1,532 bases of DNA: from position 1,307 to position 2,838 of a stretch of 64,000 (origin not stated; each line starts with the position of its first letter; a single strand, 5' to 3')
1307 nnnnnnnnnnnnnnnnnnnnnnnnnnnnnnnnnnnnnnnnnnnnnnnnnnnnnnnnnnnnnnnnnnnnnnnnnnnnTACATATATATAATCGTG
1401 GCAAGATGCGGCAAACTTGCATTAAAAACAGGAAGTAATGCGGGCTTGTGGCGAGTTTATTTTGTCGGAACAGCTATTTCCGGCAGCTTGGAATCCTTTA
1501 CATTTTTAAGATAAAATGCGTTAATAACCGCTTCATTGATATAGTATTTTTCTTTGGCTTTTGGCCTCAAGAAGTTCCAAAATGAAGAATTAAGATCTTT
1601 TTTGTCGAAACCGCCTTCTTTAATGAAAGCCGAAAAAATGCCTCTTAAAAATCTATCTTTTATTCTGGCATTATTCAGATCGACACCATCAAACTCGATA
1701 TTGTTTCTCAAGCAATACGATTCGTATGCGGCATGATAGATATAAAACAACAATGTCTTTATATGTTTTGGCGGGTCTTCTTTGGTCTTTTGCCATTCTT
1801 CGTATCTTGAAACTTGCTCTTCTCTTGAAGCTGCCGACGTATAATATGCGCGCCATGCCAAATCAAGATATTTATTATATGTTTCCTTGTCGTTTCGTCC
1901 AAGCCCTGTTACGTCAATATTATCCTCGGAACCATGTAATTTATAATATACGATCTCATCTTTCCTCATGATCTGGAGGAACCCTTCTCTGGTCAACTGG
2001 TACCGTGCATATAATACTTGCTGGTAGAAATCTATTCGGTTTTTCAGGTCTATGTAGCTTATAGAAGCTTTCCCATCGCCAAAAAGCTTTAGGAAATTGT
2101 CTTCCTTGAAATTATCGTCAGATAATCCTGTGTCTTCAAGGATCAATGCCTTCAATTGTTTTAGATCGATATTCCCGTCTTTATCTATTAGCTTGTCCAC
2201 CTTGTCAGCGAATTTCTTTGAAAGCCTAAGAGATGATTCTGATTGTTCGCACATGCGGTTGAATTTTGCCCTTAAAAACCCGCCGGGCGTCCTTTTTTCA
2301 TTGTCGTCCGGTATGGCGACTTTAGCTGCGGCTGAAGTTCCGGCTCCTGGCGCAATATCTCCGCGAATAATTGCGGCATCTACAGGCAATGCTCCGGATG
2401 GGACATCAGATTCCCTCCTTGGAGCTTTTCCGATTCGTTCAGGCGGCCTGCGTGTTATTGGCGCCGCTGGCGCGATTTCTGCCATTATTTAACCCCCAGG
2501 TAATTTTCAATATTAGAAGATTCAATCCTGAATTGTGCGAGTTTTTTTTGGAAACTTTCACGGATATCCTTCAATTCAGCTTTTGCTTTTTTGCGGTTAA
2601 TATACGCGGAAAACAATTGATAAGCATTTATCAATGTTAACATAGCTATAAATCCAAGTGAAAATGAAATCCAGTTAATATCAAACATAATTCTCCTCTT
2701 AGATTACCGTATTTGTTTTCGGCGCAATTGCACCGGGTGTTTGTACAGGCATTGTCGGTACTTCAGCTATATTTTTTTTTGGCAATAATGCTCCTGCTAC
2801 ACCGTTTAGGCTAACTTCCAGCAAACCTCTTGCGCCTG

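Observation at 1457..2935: A translationally coupled three-gene unit in which a 78-aa protein and a 342-aa protein share a GC-rich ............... N-terminal module, with a 67-aa membrane protein between them.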

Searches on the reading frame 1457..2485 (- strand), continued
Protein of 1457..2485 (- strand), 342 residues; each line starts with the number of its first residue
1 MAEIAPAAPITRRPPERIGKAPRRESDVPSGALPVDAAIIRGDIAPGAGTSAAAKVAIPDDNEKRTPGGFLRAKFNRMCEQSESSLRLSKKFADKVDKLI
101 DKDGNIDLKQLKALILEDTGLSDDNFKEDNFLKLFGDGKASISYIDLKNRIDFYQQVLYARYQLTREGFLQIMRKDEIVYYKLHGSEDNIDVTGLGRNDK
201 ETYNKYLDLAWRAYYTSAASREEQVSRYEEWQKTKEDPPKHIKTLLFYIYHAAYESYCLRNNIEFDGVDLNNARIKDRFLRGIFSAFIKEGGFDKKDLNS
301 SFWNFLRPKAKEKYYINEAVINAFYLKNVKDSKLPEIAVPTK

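Call 70: find_encoding_contigs(protein=P0013, flank=10000, max_places=2)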
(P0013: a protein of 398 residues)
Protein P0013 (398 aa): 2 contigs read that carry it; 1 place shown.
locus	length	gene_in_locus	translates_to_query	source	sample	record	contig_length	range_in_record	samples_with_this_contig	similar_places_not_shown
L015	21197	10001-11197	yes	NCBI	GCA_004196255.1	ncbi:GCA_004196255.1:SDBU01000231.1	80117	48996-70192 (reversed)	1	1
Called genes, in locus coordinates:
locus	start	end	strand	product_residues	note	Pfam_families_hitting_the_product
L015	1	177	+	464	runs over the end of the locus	PF13727:CoA_binding_3, PF02397:Bac_transf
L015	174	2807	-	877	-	PF12733:Cadherin-like (faint), PF09136:Glucodextran_B (faint), PF13750:Big_3_3 (faint), PF19077:Big_13 (faint), PF27332:TP_0781 (faint), PF13860:FlgD_ig (weak)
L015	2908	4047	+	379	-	PF01266:DAO (faint), PF01494:FAD_binding_3 (faint), PF13738:Pyr_redox_3 (faint)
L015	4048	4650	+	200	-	PF02698:DUF218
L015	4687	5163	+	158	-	PF02542:YgbB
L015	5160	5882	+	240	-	PF03740:PdxJ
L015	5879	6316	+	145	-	PF02502:LacAB_rpiB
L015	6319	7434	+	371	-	PF00483:NTP_transferase, PF24894:Hexapep_GlmU (faint), PF25084:LbH_EIF2B, PF00132:Hexapep, PF25087:GMPPB_C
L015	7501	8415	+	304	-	-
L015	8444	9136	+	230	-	PF01553:Acyltransferase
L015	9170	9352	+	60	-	-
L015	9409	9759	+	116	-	-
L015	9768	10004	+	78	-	-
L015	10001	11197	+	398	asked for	-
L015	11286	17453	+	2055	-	-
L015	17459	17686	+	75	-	-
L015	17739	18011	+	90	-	-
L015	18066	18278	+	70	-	-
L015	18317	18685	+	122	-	-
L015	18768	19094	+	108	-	-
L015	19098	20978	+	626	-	-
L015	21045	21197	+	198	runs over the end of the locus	-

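Call 81: fold_search(model_id=the predicted structure, library=viral)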
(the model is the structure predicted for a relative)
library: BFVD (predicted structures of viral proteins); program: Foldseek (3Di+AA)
matches with E <= 10: 34; with E <= 0.001: 0
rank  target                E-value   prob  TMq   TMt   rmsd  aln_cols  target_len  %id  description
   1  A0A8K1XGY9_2          4.9e-01  0.06  0.11  0.05  28.3       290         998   13  (no name in the UniProt tables at hand)
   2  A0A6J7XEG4            1.1e+00  0.05  0.13  0.09  29.8       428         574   12  Uncharacterized protein [uncultured Caudovirales phage]
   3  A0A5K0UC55            1.3e+00  0.06  0.12  0.12  22.9       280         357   11  Uncharacterized protein [Yasminevirus sp. GU-2018]
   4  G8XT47                2.2e+00  0.03  0.09  0.11  21.8       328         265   10  Membrane protein S21 [Saimiriine betaherpesvirus 4]
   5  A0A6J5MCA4            2.4e+00  0.04  0.11  0.06  24.0       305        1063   10  Uncharacterized protein [uncultured Caudovirales phage]
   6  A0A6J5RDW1            3.2e+00  0.02  0.09  0.05  35.1       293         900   12  Peptidase S74 domain-containing protein [uncultured Caudovirales phage]
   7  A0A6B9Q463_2          3.3e+00  0.03  0.15  0.07  20.4       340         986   10  RNA-directed RNA polymerase [Plasmopara viticola lesion associated mononegaambi virus 8]
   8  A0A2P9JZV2            3.8e+00  0.03  0.12  0.08  24.9       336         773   12  Uncharacterized protein [Salmonella phage vB_SpuP_Spp16]
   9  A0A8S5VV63            4.4e+00  0.02  0.10  0.11  24.2       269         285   12  (no name in the UniProt tables at hand)
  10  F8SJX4                4.6e+00  0.03  0.13  0.14  23.5       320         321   11  Virion structural protein [Pseudomonas phage PhiPA3]
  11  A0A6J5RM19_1          5.1e+00  0.08  0.13  0.05  19.2       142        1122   13  Gene product 88 domain-containing protein [uncultured Caudovirales phage]
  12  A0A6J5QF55            5.1e+00  0.02  0.11  0.13  17.3       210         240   10  Uncharacterized protein [uncultured Caudovirales phage]
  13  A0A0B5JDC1            5.3e+00  0.02  0.15  0.13  17.3       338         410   12  Dihydrofolate reductase motif-containing protein [Pandoravirus inopinatum]
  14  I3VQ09                5.3e+00  0.02  0.12  0.10  25.9       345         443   12  B34 [miniopterid betaherpesvirus 1]
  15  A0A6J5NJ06            5.6e+00  0.01  0.09  0.05  27.4       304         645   11  Uncharacterized protein [uncultured Caudovirales phage]
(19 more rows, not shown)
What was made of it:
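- On Phage tail or tape-measure module: BFVD Foldseek for B: best E 0.49 (call 81).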

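Call 86: search_solved_structures(query=A8, max_evalue=1)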
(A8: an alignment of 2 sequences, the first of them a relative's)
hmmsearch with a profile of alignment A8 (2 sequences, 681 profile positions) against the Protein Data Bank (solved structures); distinct sequences matched with E-value up to 1: 1.
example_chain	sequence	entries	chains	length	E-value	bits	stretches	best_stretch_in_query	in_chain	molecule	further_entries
6oca_C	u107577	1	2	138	0.27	12.8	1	83-143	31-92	VHH antibody V2G10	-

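Call 87: search_solved_structures(query=P0021, max_evalue=0.1)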
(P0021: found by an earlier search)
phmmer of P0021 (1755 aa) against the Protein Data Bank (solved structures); distinct sequences matched with E-value up to 0.1: 0.

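Call 93: find_related_loci(query=A1, collection=metagenome_contigs, flank=10000)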
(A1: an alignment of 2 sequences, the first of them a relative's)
Query A1 (342 aa) in metagenome_contigs; peptide patterns used: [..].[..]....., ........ (x = any residue, [..] = any of these).
100 stretches matched a pattern, but none encodes a relative of the query by tblastn (E <= 1e-3).

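Call 94: find_related_loci(query=A8, collection=genome_contigs, flank=10000)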
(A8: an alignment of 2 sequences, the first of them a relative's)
Query A8 (620 aa) in genome_contigs; peptide patterns used: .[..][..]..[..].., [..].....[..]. (x = any residue, [..] = any of these).
119 stretches matched a pattern, but none encodes a relative of the query by tblastn (E <= 1e-3).

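Call 99: find_encoding_contigs(protein=P0010, flank=10000, max_places=2)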
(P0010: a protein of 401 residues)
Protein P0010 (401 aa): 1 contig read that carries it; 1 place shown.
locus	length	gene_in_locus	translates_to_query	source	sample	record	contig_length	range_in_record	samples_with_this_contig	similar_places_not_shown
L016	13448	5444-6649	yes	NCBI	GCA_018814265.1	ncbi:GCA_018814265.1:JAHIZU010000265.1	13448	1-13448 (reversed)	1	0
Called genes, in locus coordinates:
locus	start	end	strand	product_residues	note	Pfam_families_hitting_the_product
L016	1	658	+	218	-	PF02698:DUF218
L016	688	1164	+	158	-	PF02542:YgbB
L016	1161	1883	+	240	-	PF03740:PdxJ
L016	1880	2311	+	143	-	PF02502:LacAB_rpiB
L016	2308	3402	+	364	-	PF00483:NTP_transferase, PF25084:LbH_EIF2B, PF25087:GMPPB_C, PF24894:Hexapep_GlmU, PF00132:Hexapep (weak)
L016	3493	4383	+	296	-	-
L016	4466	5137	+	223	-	PF01553:Acyltransferase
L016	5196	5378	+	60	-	-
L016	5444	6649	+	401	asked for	-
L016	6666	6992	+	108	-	-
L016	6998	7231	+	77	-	-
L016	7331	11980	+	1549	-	-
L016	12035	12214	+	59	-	-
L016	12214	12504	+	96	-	-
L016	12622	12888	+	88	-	-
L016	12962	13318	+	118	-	-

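Call 101: search_protein_families(library=pfam, alignment_id=A5, max_evalue=1)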
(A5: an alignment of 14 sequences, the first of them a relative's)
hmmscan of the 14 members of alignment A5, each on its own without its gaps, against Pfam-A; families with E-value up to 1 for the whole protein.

A. member 1, P0001 (342 aa): 0 families

B. families by the number of members that match (of 14 scanned): 10 families
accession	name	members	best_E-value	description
PF02777.23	Sod_Fe_C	1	0.029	Iron/manganese superoxide dismutases, C-terminal domain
PF20800.2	Xp10_P7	1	0.065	Xanthomonas phage Xp10 Transcription regulator P7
PF02362.26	B3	1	0.086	B3 DNA binding domain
PF18141.7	UPF1_1B_dom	1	0.16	RNA helicase UPF1, 1B domain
PF15412.11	Nse4-Nse3_bdg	1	0.16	Binding domain of Nse4/EID3 to Nse3-MAGE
PF19370.4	DUF5945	1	0.19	Family of unknown function (DUF5945)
PF25317.1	SAM_SMF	1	0.21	SMF/DprA SAM domain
PF04316.19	FlgM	1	0.21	Anti-sigma-28 factor, FlgM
PF03709.21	OKR_DC_1_N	1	0.23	Orn/Lys/Arg decarboxylase, N-terminal domain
PF22215.1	MLKL_N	1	0.53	Mixed lineage kinase domain-like N-terminal domain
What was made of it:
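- Closest known: EF-hand proteins. Different: No Pfam EF-hand hit in any of 14 members (call 101).
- None of 14 members reaches any Pfam EF-hand model even at E<=1 (call 101).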

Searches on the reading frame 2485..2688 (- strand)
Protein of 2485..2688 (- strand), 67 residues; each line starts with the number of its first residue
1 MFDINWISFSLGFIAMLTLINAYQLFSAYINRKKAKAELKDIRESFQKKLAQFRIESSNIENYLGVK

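Call 6: search_protein_families(library=pfam, proteins=[window:2485-2688:-], max_evalue=1)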
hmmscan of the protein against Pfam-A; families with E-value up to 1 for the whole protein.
window:2485-2688:- (67 aa): 1 family
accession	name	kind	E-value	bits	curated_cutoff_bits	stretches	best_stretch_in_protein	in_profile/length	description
PF10400.15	Vir_act_alpha_C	-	0.12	13.5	22.4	1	26-54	11-39/78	Virulence activator alpha C-term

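Call 50: search_protein_families(library=ncbifam, proteins=[window:2485-2688:-], max_evalue=0.1)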
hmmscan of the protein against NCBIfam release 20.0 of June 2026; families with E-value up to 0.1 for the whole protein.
window:2485-2688:- (67 aa): 1 family
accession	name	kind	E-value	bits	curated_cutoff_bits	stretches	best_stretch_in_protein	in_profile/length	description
NF047493.1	LB_053_fam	equivalog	0.02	14.1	200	1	9-64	134-188/273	LB_053 family protein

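Call 63: search_protein_families(library=phrogs, proteins=[window:2485-2688:-], max_evalue=0.1)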
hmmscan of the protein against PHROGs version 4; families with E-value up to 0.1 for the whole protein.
window:2485-2688:- (67 aa): 0 families

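Call 64: search_protein_families(library=padloc, proteins=[window:2485-2688:-], max_evalue=0.1)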
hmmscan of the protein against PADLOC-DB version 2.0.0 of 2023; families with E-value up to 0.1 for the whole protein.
window:2485-2688:- (67 aa): 0 families
